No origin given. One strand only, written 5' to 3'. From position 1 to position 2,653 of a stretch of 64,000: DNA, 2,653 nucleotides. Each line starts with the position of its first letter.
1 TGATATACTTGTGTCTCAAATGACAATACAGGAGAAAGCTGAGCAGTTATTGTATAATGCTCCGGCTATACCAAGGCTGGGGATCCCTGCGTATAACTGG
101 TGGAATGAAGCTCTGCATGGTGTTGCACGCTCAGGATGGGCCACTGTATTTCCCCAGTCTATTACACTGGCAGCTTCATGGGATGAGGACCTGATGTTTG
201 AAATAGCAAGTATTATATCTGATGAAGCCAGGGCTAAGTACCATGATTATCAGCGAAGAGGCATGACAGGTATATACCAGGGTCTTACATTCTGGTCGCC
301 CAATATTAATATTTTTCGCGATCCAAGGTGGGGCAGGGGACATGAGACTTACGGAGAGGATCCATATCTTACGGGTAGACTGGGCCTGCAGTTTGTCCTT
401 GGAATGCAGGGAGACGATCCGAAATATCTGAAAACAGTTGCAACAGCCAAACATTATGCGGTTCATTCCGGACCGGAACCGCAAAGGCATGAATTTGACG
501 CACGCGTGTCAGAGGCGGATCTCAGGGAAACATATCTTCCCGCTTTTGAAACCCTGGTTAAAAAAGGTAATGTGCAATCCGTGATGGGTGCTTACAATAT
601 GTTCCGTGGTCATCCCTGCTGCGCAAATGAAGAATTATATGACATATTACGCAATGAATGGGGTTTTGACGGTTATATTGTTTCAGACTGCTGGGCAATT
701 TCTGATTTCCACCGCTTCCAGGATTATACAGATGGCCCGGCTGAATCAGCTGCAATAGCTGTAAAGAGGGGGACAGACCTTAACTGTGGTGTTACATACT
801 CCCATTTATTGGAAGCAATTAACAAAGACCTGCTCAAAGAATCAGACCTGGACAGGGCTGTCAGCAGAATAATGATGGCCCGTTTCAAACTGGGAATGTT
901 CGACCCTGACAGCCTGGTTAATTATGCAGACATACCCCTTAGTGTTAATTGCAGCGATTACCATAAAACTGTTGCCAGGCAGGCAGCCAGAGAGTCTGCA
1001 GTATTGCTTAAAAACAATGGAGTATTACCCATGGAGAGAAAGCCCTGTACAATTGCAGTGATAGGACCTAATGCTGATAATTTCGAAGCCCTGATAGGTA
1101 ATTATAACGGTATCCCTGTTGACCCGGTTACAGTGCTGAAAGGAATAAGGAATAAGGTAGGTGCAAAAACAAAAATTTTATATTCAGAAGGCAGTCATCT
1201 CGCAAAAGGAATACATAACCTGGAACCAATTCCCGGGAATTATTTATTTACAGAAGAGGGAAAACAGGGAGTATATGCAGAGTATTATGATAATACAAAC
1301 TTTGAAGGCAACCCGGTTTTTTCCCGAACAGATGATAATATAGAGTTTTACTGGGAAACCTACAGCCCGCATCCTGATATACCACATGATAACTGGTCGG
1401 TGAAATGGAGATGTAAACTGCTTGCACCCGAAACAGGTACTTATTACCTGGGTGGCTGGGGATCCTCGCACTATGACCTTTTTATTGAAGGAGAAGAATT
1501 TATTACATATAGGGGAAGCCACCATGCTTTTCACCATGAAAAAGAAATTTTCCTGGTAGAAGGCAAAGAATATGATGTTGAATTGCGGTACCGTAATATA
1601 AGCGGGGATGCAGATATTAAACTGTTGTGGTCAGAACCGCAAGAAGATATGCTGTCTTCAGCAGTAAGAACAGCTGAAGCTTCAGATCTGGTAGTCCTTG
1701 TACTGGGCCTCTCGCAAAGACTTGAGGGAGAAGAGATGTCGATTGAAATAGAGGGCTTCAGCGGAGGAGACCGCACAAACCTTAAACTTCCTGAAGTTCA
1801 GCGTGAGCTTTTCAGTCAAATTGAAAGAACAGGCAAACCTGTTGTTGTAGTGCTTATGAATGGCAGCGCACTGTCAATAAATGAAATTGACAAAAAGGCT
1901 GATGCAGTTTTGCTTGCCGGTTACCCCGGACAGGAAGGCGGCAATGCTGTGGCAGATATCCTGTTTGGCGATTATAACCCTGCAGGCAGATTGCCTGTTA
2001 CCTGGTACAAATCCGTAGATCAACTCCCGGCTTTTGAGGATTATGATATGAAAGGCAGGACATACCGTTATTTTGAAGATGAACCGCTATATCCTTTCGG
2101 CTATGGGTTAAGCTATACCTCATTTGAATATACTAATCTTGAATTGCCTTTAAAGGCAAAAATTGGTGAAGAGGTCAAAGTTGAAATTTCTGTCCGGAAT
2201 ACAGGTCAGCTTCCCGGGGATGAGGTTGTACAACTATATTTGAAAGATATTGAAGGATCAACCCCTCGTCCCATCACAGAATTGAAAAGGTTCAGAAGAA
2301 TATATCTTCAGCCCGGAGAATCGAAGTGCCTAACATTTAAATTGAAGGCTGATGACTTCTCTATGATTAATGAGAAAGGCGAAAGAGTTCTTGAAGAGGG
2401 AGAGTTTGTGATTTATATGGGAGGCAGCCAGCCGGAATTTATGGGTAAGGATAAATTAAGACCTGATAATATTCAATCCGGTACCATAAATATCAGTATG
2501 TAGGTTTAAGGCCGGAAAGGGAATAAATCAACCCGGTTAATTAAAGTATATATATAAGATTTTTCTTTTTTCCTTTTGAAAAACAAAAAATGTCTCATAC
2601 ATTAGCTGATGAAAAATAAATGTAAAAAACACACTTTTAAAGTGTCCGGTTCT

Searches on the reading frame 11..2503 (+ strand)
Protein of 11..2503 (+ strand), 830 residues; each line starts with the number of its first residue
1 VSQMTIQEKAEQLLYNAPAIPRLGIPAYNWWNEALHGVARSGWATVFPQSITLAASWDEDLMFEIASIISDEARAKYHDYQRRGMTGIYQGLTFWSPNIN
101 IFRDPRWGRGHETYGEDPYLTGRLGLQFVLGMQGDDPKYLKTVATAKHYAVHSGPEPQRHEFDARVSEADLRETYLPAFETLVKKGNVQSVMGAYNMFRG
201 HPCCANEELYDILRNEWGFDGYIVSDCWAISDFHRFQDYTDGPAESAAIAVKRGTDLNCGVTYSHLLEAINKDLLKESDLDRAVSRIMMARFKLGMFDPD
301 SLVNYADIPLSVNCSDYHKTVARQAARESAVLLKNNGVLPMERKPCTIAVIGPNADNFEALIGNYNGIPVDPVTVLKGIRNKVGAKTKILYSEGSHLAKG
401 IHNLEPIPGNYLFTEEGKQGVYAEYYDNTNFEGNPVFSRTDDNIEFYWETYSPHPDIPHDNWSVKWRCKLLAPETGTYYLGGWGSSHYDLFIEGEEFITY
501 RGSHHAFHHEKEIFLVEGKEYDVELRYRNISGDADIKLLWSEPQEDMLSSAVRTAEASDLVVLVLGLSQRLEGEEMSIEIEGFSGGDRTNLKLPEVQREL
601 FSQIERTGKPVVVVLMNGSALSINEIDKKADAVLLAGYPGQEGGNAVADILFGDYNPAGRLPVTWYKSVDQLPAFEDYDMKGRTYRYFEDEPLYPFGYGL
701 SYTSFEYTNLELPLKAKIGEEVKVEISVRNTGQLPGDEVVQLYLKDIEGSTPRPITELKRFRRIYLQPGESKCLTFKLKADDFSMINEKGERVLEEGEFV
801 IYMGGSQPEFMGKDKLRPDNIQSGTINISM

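Call 6: search_protein_families(library=pfam, proteins=[window:11-2503:+], max_evalue=0.01)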
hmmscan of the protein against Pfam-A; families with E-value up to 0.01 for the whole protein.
window:11-2503:+ (830 aa): 4 families
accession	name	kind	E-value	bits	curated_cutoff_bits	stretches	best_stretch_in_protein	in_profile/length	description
PF01915.27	Glyco_hydro_3_C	-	5.7e-58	196.6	31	1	331-702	2-200/200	Glycosyl hydrolase family 3 C-terminal domain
PF00933.27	Glyco_hydro_3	-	1.1e-40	140.5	27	1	22-288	60-314/316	Glycosyl hydrolase family 3 N terminal domain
PF07691.17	PA14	-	4.7e-22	78.8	24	1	417-545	1-138/147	PA14 domain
PF14310.12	Fn3-like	-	1.9e-20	73.2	25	1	738-807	1-71/71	Fibronectin type III-like domain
